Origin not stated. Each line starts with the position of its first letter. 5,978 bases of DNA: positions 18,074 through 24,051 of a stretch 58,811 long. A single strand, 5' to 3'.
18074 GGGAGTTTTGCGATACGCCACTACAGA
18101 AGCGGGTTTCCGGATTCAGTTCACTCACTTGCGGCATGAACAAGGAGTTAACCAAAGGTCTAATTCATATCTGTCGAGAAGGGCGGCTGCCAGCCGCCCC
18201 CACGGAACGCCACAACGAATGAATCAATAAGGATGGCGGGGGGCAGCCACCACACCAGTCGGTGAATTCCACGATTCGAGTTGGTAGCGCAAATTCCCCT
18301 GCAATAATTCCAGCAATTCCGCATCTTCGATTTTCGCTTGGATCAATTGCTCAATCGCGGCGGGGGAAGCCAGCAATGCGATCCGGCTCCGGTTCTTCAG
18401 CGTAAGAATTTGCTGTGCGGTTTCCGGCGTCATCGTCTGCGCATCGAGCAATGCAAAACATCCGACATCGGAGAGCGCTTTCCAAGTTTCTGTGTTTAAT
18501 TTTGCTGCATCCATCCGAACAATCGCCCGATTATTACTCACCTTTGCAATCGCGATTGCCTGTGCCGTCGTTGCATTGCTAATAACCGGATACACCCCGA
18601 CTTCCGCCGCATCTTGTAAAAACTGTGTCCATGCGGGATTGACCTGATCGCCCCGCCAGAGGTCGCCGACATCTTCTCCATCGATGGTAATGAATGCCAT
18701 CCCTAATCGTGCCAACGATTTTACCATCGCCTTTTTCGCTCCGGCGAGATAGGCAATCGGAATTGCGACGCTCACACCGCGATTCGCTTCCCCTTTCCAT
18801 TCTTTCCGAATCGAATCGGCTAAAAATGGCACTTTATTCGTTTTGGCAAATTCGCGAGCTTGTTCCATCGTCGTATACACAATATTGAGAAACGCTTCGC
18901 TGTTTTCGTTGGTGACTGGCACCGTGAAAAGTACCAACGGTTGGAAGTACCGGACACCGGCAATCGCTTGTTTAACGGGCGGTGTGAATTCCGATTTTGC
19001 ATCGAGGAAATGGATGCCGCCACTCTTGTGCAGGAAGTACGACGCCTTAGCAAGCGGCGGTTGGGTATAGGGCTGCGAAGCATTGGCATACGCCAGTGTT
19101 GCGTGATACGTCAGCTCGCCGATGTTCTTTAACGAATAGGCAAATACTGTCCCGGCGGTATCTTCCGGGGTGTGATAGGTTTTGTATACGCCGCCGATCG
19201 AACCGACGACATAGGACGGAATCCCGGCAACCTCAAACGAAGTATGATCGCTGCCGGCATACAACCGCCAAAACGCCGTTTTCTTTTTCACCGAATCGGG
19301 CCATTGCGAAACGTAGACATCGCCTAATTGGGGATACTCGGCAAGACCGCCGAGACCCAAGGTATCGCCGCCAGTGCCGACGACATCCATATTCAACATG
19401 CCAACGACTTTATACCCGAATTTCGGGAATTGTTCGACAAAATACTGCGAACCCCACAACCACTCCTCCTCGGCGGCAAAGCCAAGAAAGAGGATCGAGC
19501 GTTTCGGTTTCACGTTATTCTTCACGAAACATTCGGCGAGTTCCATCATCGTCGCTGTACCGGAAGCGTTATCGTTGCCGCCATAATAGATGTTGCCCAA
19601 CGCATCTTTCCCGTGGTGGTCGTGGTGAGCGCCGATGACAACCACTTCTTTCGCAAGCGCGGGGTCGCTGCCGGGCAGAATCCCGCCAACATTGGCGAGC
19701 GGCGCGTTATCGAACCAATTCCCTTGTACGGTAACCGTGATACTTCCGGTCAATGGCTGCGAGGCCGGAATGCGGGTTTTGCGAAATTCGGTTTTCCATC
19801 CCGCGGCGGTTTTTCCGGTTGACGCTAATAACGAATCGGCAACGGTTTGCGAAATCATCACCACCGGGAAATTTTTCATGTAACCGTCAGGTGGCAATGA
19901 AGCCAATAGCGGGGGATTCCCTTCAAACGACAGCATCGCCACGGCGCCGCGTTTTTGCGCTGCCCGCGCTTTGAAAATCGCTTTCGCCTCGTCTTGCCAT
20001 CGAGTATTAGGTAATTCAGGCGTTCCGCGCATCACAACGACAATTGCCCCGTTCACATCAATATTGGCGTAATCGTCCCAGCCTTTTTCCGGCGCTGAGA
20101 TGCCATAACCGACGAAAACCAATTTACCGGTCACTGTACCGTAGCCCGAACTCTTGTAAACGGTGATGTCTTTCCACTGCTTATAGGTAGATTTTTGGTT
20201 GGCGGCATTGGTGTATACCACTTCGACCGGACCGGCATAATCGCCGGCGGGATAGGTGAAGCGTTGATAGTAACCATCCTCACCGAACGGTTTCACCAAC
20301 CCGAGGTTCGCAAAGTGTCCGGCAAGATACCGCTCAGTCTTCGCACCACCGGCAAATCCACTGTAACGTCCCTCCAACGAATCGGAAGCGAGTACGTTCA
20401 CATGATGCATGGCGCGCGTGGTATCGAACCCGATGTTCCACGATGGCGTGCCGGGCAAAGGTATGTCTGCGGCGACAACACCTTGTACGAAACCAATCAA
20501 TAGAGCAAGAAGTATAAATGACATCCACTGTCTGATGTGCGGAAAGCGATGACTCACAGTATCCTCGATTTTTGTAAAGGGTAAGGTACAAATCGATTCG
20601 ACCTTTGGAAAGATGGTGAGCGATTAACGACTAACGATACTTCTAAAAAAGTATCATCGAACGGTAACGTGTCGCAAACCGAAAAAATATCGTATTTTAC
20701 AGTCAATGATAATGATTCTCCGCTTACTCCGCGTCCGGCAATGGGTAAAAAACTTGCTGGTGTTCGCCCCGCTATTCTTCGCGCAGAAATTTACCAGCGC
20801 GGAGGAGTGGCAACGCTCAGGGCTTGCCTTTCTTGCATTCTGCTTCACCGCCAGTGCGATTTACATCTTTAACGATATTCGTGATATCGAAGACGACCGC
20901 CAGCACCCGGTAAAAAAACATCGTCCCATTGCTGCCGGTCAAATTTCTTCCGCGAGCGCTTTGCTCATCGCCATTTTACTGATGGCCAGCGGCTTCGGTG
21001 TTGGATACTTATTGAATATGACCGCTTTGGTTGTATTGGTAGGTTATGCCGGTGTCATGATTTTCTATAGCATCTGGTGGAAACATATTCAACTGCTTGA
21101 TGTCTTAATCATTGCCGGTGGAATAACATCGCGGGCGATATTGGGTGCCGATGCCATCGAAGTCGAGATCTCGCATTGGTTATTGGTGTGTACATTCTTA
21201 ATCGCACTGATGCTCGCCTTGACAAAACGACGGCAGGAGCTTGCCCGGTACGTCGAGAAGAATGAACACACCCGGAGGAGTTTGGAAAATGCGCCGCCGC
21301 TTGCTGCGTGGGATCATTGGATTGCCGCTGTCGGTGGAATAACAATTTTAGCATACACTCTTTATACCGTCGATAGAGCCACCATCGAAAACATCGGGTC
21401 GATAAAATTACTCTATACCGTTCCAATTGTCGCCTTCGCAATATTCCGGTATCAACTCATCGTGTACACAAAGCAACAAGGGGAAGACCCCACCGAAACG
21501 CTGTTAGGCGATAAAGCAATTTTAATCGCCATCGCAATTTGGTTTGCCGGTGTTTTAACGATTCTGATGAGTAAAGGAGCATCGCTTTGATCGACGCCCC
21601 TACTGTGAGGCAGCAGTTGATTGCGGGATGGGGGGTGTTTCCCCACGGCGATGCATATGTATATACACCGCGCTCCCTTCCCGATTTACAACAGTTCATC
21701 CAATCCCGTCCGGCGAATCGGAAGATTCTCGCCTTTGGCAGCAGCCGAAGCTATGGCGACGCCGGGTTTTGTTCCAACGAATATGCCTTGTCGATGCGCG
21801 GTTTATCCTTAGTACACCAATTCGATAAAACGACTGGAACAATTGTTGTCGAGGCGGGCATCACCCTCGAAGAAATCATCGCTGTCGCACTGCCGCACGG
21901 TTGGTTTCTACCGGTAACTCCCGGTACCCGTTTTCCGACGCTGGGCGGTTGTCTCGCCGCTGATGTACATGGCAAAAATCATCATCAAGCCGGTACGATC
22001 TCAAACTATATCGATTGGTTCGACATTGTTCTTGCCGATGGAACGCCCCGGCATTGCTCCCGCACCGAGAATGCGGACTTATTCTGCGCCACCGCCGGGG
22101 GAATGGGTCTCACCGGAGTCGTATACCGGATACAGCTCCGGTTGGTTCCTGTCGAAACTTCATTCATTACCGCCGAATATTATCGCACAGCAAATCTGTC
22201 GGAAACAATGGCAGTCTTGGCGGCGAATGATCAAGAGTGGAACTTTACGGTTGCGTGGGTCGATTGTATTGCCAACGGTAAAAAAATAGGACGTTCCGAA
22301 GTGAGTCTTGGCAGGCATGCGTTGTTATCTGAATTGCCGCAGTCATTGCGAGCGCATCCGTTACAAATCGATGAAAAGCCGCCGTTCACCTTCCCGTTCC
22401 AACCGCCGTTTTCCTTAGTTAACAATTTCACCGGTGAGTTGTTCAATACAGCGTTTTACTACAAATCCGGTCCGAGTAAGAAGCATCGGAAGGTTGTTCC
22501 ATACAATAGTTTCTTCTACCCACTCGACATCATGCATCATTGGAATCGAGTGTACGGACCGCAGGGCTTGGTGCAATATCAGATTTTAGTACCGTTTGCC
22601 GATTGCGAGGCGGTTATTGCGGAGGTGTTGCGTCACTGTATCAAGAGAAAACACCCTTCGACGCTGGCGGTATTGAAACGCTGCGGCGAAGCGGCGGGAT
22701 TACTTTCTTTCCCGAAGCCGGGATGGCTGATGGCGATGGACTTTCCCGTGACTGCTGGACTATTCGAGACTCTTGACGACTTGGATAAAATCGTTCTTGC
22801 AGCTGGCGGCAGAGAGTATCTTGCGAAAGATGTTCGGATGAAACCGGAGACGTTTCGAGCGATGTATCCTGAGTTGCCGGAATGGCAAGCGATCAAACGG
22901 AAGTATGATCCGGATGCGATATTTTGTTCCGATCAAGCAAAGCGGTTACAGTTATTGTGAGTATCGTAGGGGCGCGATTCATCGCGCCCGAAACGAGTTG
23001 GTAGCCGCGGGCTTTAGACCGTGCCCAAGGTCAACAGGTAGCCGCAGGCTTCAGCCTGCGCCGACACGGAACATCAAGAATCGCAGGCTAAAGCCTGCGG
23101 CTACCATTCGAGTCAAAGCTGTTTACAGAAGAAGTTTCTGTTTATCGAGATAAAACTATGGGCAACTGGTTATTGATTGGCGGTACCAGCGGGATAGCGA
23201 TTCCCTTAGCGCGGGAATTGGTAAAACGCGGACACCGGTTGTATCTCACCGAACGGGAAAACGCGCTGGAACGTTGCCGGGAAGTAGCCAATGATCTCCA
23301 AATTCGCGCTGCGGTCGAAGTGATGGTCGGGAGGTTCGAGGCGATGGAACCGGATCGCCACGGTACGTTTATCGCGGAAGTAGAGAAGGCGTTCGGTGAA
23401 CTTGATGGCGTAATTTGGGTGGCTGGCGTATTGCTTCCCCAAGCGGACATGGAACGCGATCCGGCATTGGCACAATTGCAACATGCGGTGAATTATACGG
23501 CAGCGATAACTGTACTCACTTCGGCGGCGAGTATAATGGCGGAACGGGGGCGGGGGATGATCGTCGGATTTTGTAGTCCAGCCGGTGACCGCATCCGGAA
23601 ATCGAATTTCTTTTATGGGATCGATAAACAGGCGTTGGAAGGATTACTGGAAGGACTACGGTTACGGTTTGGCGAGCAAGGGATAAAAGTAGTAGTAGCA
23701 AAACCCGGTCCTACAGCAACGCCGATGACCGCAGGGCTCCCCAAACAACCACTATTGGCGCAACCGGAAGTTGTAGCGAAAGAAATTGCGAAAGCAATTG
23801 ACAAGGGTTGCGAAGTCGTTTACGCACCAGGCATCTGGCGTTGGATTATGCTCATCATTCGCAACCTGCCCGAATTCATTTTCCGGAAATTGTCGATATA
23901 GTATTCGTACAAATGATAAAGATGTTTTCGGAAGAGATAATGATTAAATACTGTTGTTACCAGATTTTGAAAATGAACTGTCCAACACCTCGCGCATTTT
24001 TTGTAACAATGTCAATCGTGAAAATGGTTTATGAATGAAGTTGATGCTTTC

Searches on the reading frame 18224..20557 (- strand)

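Call 36: search_protein_families(library=pfam, proteins=[window:18224-20557:-], max_evalue=0.001)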
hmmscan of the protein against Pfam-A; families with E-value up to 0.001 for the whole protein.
window:18224-20557:- (777 aa): 3 families
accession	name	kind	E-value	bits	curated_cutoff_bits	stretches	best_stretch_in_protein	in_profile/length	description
PF04389.22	Peptidase_M28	-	3.5e-33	115.4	21.3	1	289-484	1-190/193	Peptidase family M28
PF02225.27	PA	-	4.7e-08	33.5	23.9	1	142-243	1-95/95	PA domain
PF01546.33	Peptidase_M20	-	4.2e-05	24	24.6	1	326-661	32-154/206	Peptidase family M20/M25/M40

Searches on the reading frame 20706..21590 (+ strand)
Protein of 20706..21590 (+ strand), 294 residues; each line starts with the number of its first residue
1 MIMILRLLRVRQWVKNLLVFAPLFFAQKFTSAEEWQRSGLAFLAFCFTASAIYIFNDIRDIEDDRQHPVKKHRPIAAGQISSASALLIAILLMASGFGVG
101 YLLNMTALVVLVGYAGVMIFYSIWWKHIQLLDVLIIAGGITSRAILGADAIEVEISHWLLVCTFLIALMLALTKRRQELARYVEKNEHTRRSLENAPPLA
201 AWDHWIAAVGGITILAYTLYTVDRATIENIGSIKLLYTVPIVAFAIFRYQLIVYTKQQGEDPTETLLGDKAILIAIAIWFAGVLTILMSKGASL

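Call 36: search_protein_families(library=pfam, proteins=[window:20706-21590:+], max_evalue=0.001)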
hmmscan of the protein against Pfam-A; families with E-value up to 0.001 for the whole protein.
window:20706-21590:+ (294 aa): 1 family
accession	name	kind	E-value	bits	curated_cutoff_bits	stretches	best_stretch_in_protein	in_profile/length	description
PF01040.23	UbiA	-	8.5e-26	91.2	34.2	1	24-260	8-239/250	UbiA prenyltransferase family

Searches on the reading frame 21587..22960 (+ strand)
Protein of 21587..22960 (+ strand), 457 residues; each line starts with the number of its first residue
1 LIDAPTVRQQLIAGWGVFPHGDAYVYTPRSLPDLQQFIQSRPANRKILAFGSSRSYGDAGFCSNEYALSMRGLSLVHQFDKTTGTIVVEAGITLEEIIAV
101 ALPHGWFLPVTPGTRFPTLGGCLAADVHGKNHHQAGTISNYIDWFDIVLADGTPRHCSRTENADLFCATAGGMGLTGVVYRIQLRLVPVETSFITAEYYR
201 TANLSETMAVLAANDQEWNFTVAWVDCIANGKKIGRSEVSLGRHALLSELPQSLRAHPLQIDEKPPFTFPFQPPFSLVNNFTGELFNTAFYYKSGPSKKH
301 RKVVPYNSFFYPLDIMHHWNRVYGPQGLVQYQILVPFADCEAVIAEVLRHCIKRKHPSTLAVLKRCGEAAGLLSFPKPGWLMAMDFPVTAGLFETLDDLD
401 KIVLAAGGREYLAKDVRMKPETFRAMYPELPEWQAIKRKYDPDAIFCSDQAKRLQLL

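Call 36: search_protein_families(library=pfam, proteins=[window:21587-22960:+], max_evalue=0.001)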
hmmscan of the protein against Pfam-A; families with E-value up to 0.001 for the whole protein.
window:21587-22960:+ (457 aa): 2 families
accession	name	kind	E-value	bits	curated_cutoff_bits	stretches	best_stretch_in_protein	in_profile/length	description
PF01565.28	FAD_binding_4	-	5.7e-22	78.4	26.4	1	24-158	3-139/139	FAD binding domain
PF04030.19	ALO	-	2e-07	31.4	23.1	1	398-453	202-257/258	D-arabinono-1,4-lactone oxidase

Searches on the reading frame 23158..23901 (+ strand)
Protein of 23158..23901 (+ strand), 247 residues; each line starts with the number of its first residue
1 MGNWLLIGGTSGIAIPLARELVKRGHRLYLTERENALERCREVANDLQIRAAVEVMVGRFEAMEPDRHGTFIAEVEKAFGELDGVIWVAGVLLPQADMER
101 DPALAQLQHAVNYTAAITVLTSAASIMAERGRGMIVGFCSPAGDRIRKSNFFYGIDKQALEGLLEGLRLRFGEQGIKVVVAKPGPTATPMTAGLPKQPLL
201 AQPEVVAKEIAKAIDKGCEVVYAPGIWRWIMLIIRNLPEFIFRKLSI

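Call 36: search_protein_families(library=pfam, proteins=[window:23158-23901:+], max_evalue=0.001)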
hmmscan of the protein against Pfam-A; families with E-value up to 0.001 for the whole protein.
window:23158-23901:+ (247 aa): 3 families
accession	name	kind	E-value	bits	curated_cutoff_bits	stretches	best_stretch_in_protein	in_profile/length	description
PF00106.31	adh_short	-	5.5e-26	91.7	26.6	1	5-196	4-192/195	short chain dehydrogenase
PF13561.12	adh_short_C2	-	4.3e-22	79.3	27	1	11-199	6-189/236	Enoyl-(Acyl carrier protein) reductase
PF08659.16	KR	-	2.5e-07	31.2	22.6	1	2-95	1-95/180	KR domain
